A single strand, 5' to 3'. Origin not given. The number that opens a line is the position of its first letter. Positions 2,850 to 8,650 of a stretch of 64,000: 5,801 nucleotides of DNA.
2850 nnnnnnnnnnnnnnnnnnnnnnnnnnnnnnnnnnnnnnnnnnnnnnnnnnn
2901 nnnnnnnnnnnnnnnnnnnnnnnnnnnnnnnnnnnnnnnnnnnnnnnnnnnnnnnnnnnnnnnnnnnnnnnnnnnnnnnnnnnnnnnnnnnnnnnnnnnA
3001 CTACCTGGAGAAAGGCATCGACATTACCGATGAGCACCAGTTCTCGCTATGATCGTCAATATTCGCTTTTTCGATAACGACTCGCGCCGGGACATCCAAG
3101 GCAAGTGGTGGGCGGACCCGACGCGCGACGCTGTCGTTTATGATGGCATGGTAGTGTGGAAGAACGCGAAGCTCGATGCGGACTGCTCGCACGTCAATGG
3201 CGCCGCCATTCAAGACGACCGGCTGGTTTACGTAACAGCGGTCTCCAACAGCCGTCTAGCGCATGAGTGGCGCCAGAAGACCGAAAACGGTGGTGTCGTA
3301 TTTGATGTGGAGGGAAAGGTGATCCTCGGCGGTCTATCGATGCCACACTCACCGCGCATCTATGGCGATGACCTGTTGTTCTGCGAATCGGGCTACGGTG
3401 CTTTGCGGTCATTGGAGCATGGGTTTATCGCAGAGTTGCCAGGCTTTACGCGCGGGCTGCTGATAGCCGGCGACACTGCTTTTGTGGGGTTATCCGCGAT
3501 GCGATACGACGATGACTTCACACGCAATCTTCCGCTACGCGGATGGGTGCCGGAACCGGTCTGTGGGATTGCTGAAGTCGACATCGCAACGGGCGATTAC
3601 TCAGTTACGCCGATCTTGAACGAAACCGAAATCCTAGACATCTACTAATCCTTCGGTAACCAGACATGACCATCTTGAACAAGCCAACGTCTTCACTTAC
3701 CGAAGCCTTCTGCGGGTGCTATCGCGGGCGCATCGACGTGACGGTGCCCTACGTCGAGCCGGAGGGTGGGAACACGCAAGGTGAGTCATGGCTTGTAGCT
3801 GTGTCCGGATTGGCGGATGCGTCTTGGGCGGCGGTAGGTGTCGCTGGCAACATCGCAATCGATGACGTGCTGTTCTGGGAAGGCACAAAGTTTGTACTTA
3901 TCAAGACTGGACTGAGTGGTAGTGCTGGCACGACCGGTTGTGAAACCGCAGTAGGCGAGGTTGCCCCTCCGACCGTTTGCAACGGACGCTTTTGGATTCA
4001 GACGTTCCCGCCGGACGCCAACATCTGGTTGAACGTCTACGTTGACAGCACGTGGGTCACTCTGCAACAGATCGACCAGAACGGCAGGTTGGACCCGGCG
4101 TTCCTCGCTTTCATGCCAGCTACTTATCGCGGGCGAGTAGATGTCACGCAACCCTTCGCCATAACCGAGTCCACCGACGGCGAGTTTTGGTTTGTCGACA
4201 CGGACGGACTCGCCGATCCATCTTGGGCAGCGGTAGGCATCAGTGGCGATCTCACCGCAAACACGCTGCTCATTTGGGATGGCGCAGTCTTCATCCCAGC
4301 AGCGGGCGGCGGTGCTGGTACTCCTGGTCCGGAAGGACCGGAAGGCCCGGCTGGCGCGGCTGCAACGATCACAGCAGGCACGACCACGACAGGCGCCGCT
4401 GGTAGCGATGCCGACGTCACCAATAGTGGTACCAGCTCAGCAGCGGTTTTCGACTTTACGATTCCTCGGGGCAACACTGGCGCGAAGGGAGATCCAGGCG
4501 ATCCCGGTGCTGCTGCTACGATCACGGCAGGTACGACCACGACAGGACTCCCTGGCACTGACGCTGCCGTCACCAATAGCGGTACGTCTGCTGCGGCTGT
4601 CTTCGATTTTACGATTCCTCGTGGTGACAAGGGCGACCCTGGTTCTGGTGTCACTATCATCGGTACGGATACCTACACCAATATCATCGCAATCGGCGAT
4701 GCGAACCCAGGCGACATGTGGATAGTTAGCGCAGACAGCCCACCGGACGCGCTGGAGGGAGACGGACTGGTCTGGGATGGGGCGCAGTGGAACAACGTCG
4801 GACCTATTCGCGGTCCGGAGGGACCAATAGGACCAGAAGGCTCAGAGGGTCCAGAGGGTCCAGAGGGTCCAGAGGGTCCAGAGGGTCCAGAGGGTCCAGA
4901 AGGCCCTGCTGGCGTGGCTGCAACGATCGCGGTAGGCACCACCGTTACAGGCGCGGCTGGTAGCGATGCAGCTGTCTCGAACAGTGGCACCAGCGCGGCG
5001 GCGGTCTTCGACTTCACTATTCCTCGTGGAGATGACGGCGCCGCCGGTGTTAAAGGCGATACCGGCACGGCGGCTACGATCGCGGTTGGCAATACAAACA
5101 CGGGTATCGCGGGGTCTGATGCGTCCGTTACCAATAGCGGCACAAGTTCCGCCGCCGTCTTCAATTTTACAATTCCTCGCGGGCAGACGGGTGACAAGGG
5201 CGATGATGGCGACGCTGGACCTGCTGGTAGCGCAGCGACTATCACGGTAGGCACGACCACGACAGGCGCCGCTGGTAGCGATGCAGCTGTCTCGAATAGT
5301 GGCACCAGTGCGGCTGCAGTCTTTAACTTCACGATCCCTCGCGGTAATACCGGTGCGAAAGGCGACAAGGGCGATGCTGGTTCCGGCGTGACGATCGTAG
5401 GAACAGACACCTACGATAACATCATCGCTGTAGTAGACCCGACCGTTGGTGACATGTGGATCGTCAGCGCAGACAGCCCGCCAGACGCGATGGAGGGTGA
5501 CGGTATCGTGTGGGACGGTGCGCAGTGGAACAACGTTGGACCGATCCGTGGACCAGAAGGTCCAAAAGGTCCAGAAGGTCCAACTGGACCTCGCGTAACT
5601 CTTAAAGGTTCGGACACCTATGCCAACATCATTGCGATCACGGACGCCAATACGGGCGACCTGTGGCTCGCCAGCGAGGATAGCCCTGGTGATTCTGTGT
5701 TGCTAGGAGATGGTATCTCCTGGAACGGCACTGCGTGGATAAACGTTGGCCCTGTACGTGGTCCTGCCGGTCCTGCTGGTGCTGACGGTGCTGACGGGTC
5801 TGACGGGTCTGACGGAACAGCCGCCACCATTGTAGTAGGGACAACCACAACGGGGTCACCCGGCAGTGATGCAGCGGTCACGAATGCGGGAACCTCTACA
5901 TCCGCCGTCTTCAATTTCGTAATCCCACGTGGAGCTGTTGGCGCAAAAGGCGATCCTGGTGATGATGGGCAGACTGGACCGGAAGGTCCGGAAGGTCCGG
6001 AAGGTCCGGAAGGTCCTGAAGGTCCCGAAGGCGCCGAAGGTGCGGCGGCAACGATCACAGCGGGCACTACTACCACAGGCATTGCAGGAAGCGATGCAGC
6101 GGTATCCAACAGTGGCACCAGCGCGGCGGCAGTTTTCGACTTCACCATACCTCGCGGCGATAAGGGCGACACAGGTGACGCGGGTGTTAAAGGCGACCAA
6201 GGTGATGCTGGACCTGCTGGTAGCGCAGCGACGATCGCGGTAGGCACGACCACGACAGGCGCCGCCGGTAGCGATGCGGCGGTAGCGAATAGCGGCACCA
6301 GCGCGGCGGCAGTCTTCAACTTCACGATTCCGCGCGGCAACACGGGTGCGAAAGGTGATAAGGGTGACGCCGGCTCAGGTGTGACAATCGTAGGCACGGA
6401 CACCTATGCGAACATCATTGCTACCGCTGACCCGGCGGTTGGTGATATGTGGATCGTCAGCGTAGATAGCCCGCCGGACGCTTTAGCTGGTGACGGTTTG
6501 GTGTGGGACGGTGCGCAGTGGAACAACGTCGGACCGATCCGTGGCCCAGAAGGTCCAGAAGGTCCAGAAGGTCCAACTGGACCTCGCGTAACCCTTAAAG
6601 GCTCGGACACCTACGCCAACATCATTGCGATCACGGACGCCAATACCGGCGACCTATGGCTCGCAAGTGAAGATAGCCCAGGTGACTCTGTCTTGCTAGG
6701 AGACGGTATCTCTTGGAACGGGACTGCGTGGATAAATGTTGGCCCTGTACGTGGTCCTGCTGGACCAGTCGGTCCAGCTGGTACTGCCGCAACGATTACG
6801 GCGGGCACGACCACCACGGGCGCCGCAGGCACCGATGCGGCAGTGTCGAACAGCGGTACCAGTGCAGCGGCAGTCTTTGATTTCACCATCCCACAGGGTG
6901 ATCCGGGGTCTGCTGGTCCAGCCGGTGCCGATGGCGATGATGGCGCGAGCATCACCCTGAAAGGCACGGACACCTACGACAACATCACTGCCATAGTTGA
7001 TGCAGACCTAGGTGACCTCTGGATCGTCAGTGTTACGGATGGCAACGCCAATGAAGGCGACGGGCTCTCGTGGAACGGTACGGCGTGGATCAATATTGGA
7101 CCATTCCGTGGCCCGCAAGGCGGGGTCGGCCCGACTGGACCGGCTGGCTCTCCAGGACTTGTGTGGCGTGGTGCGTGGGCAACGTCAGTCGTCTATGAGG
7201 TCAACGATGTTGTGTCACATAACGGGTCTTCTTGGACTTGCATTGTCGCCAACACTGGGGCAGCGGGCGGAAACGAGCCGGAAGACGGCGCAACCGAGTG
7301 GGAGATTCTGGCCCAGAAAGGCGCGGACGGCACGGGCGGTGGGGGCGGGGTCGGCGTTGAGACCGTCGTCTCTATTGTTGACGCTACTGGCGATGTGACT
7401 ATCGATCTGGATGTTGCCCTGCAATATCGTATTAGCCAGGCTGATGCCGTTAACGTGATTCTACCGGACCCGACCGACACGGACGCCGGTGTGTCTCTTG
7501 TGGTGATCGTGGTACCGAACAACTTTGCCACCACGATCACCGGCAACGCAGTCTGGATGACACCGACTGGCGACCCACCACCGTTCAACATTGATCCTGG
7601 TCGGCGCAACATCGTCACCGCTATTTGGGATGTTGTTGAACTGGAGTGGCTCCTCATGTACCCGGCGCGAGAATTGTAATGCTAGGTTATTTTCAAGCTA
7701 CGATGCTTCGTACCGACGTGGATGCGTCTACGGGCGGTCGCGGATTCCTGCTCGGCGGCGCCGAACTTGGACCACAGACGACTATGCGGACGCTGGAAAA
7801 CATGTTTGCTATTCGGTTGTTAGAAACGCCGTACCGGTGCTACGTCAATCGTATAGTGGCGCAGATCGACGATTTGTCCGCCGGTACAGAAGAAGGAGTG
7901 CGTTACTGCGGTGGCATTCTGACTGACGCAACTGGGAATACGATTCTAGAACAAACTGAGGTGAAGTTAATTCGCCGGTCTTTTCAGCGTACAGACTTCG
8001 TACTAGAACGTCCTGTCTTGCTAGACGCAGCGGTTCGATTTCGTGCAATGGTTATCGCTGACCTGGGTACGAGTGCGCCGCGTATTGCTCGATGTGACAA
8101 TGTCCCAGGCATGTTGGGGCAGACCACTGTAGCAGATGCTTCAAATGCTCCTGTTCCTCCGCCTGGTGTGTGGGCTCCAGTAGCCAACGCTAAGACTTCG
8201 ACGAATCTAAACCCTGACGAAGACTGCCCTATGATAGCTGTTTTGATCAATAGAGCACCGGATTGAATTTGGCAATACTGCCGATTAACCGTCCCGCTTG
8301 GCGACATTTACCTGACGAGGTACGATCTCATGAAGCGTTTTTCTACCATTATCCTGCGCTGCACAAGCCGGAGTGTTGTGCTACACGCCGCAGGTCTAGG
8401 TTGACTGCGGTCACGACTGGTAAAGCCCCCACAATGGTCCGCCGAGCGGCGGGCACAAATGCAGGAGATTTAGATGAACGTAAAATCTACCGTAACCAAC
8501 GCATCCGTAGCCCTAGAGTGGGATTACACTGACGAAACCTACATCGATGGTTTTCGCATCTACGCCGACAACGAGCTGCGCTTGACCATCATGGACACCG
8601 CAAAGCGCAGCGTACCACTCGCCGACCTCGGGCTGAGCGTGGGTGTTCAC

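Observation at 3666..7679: Collagen-like fibre gene built from large near-identical duplications and perfect 9-bp microsatellites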

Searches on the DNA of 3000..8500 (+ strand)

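Call 6: search_dna_similar(query=window:3000-8500:+, collection=phages, mode=near)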
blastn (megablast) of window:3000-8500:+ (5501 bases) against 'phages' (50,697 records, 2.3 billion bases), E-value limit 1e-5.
No match.
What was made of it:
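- Tried and rejected: Megablast of 3000-8500 against 50,697 phage records gave no match (call 6).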

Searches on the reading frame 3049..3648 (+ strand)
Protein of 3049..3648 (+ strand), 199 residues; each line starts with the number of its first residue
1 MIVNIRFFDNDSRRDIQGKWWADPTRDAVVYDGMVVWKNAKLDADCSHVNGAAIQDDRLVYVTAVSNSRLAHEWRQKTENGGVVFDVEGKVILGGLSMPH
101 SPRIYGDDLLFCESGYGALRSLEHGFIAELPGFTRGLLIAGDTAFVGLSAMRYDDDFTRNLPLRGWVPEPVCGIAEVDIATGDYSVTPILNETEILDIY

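Call 4: search_protein_families(library=pfam, proteins=[window:3049-3648:+], max_evalue=0.01)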
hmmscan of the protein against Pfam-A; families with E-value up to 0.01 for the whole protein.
window:3049-3648:+ (199 aa): 1 family
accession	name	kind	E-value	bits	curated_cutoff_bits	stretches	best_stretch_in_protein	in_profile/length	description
PF16261.11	DUF4915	-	2.9e-39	135.6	35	1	44-198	143-301/316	Domain of unknown function (DUF4915)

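Call 5: search_protein_families(library=phrogs, proteins=[window:3049-3648:+], max_evalue=0.001)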
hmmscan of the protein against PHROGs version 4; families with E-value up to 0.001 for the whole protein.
window:3049-3648:+ (199 aa): 0 families

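Call 22: find_related_loci(query=window:3049-3648:+, collection=viral_contigs, flank=10000)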
Query window:3049-3648:+ (199 aa) in viral_contigs; peptide patterns used: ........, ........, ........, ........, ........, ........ (x = any residue, [..] = any of these).
7 stretches matched a pattern, but none encodes a relative of the query by tblastn (E <= 1e-3).

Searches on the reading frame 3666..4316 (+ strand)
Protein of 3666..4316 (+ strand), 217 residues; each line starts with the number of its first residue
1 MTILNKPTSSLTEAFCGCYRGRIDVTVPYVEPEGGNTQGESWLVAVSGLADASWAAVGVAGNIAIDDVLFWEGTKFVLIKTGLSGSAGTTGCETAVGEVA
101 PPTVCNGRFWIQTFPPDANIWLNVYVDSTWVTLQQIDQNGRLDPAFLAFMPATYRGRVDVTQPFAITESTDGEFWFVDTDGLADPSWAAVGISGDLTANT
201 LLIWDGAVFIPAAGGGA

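Call 21: find_related_loci(query=window:3666-4316:+, collection=viral_contigs, flank=10000)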
Query window:3666-4316:+ (217 aa) in viral_contigs; peptide patterns used: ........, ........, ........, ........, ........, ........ (x = any residue, [..] = any of these).
4 stretches matched a pattern, but none encodes a relative of the query by tblastn (E <= 1e-3).

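Call 23: find_related_loci(query=window:3666-4316:+, collection=metagenome_contigs, flank=10000)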
Query window:3666-4316:+ (217 aa) in metagenome_contigs; peptide patterns used: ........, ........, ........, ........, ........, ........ (x = any residue, [..] = any of these).
130 stretches matched a pattern, but none encodes a relative of the query by tblastn (E <= 1e-3).
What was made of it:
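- Tried and rejected: Nothing was confirmed (calls 21-23), so no allele comparison was possible.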

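Call 29: find_homologous_proteins(query=window:3666-4316:+, max_evalue=0.001)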
Query window:3666-4316:+ (217 aa): 2 proteins with E <= 0.001 among 984 candidates.
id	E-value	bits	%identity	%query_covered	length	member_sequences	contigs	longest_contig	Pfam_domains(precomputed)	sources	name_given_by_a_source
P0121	4.8e-10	57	27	86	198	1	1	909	-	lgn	-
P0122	8.4e-6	44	41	37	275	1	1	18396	-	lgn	-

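Call 42: search_protein_representatives(protein=window:3666-4316:+)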
Query: 217 residues. Proteins with E-value up to 0.001 (for the whole library): 22; up to 1e-10: 3; up to 1e-30: 0. The best 22 are listed.
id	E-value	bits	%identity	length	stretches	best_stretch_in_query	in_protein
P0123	2.0e-26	109.3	39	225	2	81-210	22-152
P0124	1.6e-24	103.1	33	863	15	50-94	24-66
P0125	4.3e-12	62.4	41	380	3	136-211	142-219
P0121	1.5e-10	57.4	45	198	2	152-210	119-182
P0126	2.4e-09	53.4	32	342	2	39-209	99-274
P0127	3.7e-09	52.9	31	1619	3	135-209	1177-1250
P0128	3.9e-09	52.7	42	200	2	12-84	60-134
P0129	1.0e-08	51.4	36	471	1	33-210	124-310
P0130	2.5e-08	50.1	41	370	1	135-210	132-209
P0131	5.0e-08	49.1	41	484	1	135-209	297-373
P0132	1.0e-06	44.9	34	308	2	21-96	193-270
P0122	2.7e-06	43.5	42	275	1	135-213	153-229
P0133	8.0e-06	41.9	41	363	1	18-86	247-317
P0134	2.5e-05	40.3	37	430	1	136-210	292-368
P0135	3.5e-05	39.8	33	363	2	18-87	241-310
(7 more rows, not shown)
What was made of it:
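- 3717..4304 (+): N-terminal region. It holds two divergent ~60-aa B-like domains (aa 18-76 and 153-209) around a 'GRFWIQT...W' motif (aa 105-133). This is the presumed virion-attachment end. Exhaustive phmmer found 22 weak relatives (call 42).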

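Call 51: search_protein_families(library=pfam, proteins=[window:3666-4316:+, P0123, P0125], max_evalue=10)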
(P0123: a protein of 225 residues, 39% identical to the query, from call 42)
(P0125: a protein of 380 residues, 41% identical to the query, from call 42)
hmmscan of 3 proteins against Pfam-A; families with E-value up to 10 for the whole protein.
window:3666-4316:+ (217 aa): 1 family
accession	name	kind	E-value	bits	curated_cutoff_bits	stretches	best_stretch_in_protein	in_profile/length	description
PF04971.17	Phage_holin_2_1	-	0.006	17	26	1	42-65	19-43/64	Bacteriophage P21 holin S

P0123 (225 aa): 0 families

P0125 (380 aa): 1 family
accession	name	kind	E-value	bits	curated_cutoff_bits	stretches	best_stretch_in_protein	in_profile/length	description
PF19565.4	DUF6087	-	0.75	10.6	27.1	1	79-113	42-77/99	Family of unknown function (DUF6087)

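Call 71: find_encoding_contigs(protein=P0122, flank=9000, max_places=2)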
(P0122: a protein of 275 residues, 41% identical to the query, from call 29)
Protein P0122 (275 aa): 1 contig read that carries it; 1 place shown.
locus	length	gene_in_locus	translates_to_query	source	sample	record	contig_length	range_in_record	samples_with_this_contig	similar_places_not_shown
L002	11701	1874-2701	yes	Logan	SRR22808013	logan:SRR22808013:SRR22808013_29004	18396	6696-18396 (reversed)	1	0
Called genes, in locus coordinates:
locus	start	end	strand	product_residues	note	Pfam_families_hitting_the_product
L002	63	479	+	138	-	-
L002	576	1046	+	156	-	PF18406:DUF1281_C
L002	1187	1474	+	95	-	-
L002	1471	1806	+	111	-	-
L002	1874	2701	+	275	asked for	-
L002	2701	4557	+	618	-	-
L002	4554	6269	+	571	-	PF13884:Peptidase_S74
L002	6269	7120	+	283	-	-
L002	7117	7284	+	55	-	-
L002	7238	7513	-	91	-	-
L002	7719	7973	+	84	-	-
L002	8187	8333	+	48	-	-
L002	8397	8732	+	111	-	-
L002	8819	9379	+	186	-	-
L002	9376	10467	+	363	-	PF17338:GP88 (faint)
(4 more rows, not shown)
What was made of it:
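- A relative of the N-terminal domain (P0122) sits immediately upstream of a Peptidase_S74 fibre or spike gene (call 71).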
